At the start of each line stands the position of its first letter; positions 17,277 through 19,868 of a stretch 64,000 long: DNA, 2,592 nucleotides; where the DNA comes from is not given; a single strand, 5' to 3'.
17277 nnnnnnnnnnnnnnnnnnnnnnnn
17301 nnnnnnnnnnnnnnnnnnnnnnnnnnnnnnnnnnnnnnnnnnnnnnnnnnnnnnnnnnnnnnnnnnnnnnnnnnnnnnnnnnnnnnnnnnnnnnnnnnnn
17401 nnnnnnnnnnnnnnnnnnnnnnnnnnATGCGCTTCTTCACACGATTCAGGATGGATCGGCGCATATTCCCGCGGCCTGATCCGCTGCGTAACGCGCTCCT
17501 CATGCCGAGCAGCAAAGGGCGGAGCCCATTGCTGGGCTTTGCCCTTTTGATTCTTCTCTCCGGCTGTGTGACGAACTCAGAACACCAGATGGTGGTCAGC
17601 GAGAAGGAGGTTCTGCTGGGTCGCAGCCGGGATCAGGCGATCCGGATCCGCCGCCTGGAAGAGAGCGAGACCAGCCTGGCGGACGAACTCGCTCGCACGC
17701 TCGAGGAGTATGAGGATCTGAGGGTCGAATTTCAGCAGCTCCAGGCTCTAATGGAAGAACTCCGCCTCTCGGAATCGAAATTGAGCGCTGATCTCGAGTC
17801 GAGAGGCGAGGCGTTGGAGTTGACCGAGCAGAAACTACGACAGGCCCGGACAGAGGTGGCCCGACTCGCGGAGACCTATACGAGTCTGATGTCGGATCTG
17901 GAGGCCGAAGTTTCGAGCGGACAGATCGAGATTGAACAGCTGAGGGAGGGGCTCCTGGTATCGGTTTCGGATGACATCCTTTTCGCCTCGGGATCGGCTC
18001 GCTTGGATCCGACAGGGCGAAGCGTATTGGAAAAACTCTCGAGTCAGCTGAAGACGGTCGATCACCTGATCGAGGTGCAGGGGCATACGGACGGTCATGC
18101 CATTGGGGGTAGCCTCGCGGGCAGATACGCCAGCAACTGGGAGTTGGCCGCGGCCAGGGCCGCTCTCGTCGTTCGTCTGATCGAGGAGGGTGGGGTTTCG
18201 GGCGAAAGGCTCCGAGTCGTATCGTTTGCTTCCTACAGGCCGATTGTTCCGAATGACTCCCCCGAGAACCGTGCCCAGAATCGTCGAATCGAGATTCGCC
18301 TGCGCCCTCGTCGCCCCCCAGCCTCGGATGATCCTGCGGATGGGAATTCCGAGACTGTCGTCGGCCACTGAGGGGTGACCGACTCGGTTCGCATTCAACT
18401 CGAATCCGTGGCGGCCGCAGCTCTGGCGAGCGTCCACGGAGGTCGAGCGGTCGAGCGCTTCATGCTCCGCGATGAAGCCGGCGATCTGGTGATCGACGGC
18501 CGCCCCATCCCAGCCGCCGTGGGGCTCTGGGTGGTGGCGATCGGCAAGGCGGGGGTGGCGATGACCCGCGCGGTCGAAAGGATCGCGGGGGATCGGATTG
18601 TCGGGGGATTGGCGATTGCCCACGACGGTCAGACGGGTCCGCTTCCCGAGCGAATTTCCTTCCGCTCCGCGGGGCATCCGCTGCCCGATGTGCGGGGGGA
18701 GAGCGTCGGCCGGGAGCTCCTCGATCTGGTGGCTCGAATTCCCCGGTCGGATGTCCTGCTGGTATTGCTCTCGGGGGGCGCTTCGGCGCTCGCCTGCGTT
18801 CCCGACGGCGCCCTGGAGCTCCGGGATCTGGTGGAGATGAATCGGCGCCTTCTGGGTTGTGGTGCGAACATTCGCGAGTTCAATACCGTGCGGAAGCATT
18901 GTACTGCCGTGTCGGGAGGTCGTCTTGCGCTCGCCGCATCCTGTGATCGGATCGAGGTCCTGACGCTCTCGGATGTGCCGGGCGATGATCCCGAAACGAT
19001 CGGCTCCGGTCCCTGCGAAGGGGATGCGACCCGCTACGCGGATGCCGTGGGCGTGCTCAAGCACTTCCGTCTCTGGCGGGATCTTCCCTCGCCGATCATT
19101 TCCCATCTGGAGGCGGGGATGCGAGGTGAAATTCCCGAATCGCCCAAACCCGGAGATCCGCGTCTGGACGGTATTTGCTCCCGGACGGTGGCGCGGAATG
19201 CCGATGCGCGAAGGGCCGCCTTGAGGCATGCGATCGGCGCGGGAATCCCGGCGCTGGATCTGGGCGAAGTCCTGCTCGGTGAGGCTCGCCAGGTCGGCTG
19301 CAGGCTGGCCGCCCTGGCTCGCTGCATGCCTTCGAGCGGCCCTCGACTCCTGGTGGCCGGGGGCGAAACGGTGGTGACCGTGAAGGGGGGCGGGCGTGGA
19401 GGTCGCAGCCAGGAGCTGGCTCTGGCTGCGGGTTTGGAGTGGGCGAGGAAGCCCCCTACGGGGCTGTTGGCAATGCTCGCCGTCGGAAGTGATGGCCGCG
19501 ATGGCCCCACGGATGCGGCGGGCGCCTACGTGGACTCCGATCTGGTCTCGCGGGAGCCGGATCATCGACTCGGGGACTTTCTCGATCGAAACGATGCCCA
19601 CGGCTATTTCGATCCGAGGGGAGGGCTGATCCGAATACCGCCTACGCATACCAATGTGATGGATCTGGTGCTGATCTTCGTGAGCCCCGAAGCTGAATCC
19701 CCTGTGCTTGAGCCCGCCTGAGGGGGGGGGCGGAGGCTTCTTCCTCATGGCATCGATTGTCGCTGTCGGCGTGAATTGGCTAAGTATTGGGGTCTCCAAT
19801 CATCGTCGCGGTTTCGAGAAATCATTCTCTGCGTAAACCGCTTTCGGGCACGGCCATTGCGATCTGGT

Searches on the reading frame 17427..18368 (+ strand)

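Call 51: search_protein_families(library=pfam, proteins=[window:17427-18368:+], max_evalue=0.00001)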
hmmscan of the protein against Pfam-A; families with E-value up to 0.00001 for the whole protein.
window:17427-18368:+ (314 aa): 1 family
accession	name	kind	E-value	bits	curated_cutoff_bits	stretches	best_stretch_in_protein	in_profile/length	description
PF00691.25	OmpA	-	3.1e-18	66.3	27.2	1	185-286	1-98/98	OmpA family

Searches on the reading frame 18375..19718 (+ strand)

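Call 51: search_protein_families(library=pfam, proteins=[window:18375-19718:+], max_evalue=0.00001)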
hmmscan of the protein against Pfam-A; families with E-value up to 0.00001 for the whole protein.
window:18375-19718:+ (448 aa): 2 families
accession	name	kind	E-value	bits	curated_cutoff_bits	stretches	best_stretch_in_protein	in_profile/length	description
PF13660.11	DUF4147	-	7.9e-60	202.7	23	1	9-246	2-234/234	Domain of unknown function (DUF4147)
PF05161.18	MOFRL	-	7.4e-28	97.3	28.3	1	325-430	2-106/106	MOFRL family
